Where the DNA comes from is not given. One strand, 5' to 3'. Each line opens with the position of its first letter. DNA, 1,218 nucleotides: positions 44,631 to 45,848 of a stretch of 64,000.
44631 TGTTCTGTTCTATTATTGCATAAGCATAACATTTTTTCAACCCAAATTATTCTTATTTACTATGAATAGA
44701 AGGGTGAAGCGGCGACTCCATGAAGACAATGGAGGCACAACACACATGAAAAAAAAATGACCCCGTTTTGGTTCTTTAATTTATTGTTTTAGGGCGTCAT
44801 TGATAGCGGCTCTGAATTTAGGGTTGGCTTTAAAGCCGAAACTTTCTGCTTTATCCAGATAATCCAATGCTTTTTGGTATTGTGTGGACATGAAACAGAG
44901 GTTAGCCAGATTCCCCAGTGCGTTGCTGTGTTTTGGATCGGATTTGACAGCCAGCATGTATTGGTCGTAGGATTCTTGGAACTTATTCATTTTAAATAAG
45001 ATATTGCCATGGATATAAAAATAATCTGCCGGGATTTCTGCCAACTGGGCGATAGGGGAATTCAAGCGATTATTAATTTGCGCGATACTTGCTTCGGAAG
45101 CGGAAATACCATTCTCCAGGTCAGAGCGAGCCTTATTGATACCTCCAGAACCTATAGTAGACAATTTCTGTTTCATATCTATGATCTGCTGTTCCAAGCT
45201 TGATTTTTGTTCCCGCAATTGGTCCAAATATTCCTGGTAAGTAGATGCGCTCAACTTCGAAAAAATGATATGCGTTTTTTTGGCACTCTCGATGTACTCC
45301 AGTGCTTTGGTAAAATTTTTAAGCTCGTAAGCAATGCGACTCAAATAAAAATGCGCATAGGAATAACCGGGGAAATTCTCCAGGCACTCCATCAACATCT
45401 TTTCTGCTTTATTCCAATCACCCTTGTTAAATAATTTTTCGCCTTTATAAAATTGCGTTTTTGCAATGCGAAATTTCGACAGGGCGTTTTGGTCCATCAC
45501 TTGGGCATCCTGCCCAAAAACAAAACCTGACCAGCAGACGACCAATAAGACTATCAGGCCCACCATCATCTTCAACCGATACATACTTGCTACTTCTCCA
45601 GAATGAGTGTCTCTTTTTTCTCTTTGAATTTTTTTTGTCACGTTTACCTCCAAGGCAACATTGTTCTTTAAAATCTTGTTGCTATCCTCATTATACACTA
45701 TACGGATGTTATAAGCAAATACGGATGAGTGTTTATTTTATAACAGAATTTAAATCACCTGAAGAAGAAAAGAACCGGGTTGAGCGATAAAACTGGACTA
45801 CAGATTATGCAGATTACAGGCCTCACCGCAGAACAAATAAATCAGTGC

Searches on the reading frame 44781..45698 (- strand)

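Call 19: search_protein_families(library=pfam, proteins=[window:44781-45698:-])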
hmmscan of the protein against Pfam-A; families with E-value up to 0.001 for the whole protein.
window:44781-45698:- (305 aa): 13 families
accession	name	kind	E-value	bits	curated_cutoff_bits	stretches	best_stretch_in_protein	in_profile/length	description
PF07719.23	TPR_2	-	2.4e-15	55.8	27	0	114-139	2-27/34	Tetratricopeptide repeat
PF13432.12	TPR_16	-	1.1e-10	42.2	32.7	1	89-140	7-58/65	Tetratricopeptide repeat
PF00515.34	TPR_1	-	5.9e-10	39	27.8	0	259-284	2-27/34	Tetratricopeptide repeat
PF14559.12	TPR_19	-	3.3e-09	37.4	25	1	92-140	4-52/68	Tetratricopeptide repeat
PF13424.12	TPR_12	-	3.5e-09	37.2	30.1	0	240-284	19-71/77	Tetratricopeptide repeat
PF13431.12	TPR_17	-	1.7e-08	34.5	24.4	0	247-278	2-33/34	Tetratricopeptide repeat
PF12895.13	ANAPC3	-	1e-05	26.2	27.2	0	226-284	25-82/82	Anaphase-promoting complex, cyclosome, subunit 3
PF25060.1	ARM_TT21_2nd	-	1.3e-05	25.2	27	0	199-282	32-114/270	Tetratricopeptide repeat protein 21 second ARM domain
PF13428.12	TPR_14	-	1.9e-05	25.3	23.5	0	89-121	11-43/44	Tetratricopeptide repeat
PF13181.12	TPR_8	-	8.5e-05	22.9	25.7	0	224-257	1-34/34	Tetratricopeptide repeat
PF13174.12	TPR_6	-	0.00026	21.9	26.3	0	78-111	6-32/33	Tetratricopeptide repeat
PF12128.14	DUF3584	-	0.00029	18.9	31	1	120-214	771-867/1191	Protein of unknown function (DUF3584)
PF09976.15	TPR_21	-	0.00086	19.5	25.5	0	80-141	77-141/193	Tetratricopeptide repeat-like domain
